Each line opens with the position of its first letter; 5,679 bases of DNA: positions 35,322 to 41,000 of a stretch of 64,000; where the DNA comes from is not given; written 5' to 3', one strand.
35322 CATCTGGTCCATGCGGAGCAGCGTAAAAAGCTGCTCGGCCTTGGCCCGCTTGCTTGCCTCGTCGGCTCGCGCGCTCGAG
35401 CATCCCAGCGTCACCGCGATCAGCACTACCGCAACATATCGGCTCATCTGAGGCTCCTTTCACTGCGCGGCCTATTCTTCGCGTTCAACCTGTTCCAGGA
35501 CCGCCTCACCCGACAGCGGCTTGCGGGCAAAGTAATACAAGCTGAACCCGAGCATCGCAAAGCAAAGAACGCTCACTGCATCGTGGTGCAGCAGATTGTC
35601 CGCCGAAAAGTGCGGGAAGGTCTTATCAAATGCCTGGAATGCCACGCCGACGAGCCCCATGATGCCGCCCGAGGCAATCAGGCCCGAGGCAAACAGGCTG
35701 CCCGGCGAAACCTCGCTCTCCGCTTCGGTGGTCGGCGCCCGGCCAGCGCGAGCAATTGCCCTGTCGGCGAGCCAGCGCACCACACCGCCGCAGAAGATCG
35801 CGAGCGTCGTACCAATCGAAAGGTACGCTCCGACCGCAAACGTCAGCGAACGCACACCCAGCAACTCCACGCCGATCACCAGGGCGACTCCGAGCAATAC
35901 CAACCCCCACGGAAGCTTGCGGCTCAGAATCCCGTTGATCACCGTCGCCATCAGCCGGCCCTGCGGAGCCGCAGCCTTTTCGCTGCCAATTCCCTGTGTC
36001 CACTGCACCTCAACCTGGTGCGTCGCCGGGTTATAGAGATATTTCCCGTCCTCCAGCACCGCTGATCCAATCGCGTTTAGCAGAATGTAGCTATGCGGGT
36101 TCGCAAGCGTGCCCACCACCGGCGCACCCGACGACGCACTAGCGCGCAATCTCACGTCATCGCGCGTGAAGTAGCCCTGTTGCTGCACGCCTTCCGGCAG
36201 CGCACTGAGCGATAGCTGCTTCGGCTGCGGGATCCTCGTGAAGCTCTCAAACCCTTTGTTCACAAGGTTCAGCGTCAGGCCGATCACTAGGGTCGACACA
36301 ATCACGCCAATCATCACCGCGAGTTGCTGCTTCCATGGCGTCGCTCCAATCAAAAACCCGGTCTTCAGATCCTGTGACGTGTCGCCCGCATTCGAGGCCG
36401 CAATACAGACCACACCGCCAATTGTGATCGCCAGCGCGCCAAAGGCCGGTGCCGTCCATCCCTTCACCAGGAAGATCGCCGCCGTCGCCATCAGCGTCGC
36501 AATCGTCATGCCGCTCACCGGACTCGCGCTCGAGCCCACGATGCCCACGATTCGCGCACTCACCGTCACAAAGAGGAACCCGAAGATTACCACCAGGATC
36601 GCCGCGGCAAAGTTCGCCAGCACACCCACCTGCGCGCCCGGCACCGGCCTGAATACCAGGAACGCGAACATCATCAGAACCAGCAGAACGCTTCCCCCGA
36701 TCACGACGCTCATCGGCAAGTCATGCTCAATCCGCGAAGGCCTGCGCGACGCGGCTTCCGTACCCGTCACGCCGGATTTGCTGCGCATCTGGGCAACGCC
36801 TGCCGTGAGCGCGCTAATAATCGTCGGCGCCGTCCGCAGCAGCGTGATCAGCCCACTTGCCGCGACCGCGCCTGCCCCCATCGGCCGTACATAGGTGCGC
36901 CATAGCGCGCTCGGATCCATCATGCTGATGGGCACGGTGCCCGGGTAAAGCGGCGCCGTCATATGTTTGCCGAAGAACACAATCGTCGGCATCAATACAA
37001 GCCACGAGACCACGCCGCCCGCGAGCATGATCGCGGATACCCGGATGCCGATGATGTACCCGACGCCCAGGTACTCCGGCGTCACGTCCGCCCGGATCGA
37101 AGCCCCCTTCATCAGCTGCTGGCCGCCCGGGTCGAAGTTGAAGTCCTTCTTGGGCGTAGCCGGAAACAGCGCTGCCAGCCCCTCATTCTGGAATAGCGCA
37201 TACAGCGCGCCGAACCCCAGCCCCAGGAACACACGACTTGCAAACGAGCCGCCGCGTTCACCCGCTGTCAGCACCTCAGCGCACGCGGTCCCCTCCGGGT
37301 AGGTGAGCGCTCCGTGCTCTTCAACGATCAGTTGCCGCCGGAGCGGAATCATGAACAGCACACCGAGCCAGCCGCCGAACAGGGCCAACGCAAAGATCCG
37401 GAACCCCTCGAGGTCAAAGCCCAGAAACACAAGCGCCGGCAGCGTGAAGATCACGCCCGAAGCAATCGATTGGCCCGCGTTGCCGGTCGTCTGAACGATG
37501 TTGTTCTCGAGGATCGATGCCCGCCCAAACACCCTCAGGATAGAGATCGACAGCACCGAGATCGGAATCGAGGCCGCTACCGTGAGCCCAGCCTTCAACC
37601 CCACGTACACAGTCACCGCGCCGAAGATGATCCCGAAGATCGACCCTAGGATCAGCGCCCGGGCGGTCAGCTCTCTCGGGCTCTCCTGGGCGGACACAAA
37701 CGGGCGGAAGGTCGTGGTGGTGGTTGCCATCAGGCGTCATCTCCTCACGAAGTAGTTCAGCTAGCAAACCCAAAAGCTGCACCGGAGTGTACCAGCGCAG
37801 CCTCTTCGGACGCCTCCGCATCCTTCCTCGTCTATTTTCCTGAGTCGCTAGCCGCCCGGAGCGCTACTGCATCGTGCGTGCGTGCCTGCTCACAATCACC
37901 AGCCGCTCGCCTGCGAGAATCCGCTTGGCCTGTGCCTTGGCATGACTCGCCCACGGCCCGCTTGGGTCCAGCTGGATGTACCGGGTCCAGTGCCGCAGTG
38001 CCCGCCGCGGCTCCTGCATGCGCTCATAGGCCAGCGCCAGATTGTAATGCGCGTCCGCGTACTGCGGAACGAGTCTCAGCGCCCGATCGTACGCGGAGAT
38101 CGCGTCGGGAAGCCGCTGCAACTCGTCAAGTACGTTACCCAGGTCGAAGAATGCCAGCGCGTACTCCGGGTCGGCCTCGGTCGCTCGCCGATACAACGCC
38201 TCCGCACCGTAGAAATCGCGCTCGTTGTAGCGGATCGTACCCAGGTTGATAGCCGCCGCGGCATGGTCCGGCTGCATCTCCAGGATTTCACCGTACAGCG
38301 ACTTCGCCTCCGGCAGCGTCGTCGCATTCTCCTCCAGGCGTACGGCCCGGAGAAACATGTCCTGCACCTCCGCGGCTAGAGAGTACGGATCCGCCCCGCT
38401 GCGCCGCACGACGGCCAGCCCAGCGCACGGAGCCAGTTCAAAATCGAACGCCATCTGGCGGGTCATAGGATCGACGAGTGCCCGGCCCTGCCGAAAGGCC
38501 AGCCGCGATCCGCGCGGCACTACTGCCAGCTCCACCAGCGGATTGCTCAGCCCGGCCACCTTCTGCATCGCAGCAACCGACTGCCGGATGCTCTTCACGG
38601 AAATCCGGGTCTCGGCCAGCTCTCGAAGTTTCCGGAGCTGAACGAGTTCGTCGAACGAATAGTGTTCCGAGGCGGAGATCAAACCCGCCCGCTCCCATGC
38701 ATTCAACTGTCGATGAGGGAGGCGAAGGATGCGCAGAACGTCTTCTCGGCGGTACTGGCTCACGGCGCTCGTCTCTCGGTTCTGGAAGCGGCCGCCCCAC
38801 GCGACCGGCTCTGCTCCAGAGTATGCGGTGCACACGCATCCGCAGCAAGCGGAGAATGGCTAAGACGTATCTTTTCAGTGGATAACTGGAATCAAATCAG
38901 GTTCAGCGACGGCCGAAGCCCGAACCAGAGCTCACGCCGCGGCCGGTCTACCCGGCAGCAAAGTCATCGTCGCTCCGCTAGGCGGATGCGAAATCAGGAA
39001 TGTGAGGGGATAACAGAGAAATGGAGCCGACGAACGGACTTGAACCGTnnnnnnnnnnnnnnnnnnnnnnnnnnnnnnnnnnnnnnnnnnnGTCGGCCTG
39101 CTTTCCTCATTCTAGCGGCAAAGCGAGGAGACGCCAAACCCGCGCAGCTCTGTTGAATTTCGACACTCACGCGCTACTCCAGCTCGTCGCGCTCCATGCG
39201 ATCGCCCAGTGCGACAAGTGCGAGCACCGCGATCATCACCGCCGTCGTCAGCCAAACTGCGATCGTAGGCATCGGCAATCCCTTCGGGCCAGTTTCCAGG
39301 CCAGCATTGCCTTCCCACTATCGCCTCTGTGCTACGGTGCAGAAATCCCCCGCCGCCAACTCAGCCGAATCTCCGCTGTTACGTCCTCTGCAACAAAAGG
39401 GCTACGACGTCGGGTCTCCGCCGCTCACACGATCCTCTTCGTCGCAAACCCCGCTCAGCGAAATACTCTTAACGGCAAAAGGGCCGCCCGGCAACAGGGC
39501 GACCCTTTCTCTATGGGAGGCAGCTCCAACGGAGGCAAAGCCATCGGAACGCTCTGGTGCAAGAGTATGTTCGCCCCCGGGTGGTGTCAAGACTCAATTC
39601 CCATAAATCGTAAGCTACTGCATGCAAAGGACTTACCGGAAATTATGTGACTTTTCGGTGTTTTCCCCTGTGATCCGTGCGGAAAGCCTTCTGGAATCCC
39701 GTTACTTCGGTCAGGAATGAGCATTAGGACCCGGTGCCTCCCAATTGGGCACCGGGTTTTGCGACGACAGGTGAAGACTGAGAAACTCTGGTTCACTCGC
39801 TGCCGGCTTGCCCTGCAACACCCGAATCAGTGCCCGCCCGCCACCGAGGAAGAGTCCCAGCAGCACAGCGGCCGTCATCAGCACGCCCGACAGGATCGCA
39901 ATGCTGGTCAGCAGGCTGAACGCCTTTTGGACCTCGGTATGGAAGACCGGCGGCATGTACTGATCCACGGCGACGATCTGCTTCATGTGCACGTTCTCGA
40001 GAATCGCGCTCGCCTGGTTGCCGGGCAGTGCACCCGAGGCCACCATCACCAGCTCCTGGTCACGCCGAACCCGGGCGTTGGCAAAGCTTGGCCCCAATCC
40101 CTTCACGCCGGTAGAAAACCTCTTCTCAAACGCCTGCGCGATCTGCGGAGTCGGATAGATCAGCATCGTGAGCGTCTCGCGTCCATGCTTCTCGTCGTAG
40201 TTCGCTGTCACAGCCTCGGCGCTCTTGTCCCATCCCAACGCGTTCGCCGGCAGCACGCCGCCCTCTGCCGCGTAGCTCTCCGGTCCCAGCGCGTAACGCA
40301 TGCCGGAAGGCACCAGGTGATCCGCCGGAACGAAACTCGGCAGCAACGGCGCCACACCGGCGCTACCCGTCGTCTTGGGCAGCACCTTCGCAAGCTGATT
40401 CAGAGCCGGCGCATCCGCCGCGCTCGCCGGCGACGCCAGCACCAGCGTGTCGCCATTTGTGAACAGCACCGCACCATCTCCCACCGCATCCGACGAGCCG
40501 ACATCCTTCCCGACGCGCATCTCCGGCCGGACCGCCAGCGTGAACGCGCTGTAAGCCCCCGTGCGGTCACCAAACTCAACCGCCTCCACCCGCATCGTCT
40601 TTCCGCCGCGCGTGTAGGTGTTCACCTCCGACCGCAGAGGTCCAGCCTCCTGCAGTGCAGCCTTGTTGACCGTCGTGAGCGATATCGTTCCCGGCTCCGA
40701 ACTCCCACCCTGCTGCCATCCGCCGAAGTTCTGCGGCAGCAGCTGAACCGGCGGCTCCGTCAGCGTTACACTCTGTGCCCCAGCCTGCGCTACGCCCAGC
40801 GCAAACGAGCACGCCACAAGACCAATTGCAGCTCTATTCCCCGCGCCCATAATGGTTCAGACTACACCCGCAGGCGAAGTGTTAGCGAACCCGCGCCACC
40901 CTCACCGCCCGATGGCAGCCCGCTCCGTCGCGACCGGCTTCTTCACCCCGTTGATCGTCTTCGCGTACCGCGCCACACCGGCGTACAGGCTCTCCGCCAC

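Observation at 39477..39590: Candidate anti-Shine-Dalgarno sRNA upstream of tRNA-Thr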

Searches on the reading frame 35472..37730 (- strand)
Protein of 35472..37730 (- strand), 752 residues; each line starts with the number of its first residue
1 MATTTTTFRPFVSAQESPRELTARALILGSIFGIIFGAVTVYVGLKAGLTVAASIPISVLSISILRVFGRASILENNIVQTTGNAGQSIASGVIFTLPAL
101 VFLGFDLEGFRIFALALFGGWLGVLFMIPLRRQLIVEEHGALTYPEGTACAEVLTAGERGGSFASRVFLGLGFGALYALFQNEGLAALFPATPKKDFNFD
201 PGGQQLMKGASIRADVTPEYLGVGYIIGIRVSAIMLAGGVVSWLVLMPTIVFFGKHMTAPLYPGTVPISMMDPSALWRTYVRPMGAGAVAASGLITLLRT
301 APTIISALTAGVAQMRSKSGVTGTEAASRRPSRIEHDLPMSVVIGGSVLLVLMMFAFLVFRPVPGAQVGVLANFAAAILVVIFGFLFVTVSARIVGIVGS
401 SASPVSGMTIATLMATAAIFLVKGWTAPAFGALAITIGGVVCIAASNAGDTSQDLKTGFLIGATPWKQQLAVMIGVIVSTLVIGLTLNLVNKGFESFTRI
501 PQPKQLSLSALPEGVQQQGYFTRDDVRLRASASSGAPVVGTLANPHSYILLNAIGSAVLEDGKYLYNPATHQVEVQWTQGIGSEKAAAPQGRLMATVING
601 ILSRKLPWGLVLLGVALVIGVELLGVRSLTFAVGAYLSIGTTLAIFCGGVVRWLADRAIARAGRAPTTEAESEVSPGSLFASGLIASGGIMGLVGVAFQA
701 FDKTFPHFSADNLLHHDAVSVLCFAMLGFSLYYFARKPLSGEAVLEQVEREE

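Call 27: search_protein_families(library=pfam, proteins=[window:35472-37730:-], max_evalue=0.01)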
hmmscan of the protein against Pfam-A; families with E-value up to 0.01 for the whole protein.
window:35472-37730:- (752 aa): 1 family
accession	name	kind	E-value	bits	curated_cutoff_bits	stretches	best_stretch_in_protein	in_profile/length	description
PF03169.20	OPT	-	1.7e-96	324.7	25.8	2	20-505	1-505/623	OPT oligopeptide transporter protein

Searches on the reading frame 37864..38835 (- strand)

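Call 27: search_protein_families(library=pfam, proteins=[window:37864-38835:-], max_evalue=0.01)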
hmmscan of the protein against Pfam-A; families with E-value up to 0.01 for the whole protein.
window:37864-38835:- (323 aa): 15 families
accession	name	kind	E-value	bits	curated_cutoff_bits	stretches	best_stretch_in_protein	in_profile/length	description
PF13432.12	TPR_16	-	2.1e-19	70.1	32.7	3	198-260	3-65/65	Tetratricopeptide repeat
PF07719.23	TPR_2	-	1.7e-17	62.5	27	2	260-291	1-32/34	Tetratricopeptide repeat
PF00515.34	TPR_1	-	2.8e-17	62.1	27.8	2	260-292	1-33/34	Tetratricopeptide repeat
PF13414.12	TPR_11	-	1e-15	57.5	26.8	2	233-273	1-41/42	TPR repeat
PF13431.12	TPR_17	-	1.3e-15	56.7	24.4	2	248-280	1-33/34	Tetratricopeptide repeat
PF13428.12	TPR_14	-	4.9e-11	42.6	23.5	2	261-303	2-44/44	Tetratricopeptide repeat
PF14559.12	TPR_19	-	3e-09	37.5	25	2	176-224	9-57/68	Tetratricopeptide repeat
PF13181.12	TPR_8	-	2.2e-08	34.1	25.7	0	194-224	3-33/34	Tetratricopeptide repeat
PF13424.12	TPR_12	-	7.3e-07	29.7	30.1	2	192-256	3-75/77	Tetratricopeptide repeat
PF13411.12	MerR_1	-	4.8e-06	27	21.6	1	29-87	2-66/69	MerR HTH family regulatory protein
PF13174.12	TPR_6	-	4.9e-06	27.3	26.3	0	261-291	1-31/33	Tetratricopeptide repeat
PF13371.12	TPR_9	-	1.5e-05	25.3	35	1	239-303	8-72/73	Tetratricopeptide repeat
PF13176.12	TPR_7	-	5.7e-05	23.3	27.9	0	230-261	3-34/36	Tetratricopeptide repeat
PF23914.1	TPR_CcmH_CycH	-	0.00019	21.8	42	0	222-277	46-101/158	Cytochrome c-type biogenesis protein H TPR domain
PF25063.1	ARM_TT21_C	-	0.0075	16.6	35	0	194-275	97-179/209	Tetratricopeptide repeat protein 21 C-terminal ARM domain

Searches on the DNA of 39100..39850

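Call 7: search_rna_families(source=window, start=39100, end=39850, threshold=evalue, max_evalue=10, show_alignments=3)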
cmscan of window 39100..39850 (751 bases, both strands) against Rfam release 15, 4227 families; matches with E-value up to 10: 3.
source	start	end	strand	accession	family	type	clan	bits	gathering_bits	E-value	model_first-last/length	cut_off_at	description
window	39477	39527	-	RF02985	ftsZ-DE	Gene; sRNA;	-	17.5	72.2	1.1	1-69/69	no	ftsZ-DE RNA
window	39729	39757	+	RF00835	mir-58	Gene; miRNA;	-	15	76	7.9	1-77/77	no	mir-58 microRNA precursor family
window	39678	39762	+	RF00324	snoMBII-202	Gene; snRNA; snoRNA; CD-box;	-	14.3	40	6.2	1-84/84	no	Small nucleolar RNA MBII-202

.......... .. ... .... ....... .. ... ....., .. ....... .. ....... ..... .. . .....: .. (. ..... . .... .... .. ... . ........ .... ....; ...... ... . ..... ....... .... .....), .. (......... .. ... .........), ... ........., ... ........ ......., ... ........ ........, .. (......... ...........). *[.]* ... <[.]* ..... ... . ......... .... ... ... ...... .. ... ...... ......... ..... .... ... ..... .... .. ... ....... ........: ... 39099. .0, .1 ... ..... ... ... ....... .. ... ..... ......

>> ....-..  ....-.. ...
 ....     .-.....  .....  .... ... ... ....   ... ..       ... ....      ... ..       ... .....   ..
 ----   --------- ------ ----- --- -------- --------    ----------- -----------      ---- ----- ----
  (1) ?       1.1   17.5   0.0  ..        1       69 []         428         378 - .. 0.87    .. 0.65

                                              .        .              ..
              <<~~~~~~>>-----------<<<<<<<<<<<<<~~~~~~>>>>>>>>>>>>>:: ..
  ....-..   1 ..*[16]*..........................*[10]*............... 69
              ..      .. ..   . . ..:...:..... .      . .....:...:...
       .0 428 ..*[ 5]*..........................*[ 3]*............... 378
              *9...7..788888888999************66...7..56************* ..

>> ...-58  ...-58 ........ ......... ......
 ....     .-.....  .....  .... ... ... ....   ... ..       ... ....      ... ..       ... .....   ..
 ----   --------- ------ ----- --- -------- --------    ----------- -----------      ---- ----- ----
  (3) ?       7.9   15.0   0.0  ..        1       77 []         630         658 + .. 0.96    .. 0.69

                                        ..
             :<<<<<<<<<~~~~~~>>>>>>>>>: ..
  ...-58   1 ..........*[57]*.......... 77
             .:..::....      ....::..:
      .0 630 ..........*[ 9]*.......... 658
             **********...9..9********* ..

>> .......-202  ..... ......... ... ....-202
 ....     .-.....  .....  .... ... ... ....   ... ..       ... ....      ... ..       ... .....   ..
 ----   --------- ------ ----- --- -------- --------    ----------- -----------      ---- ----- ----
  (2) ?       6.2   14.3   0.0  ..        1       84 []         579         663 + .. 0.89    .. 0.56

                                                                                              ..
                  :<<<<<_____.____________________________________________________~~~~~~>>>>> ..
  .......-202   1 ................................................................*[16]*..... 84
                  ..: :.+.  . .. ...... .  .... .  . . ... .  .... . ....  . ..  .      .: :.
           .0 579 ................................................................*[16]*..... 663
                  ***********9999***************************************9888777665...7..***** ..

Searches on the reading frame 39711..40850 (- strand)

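Call 27: search_protein_families(library=pfam, proteins=[window:39711-40850:-], max_evalue=0.01)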
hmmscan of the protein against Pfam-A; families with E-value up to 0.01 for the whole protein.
window:39711-40850:- (379 aa): 1 family
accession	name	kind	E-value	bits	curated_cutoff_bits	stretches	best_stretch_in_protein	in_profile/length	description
PF20244.3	DUF6599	-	6.4e-32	111.1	27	1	57-233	20-186/186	Family of unknown function (DUF6599)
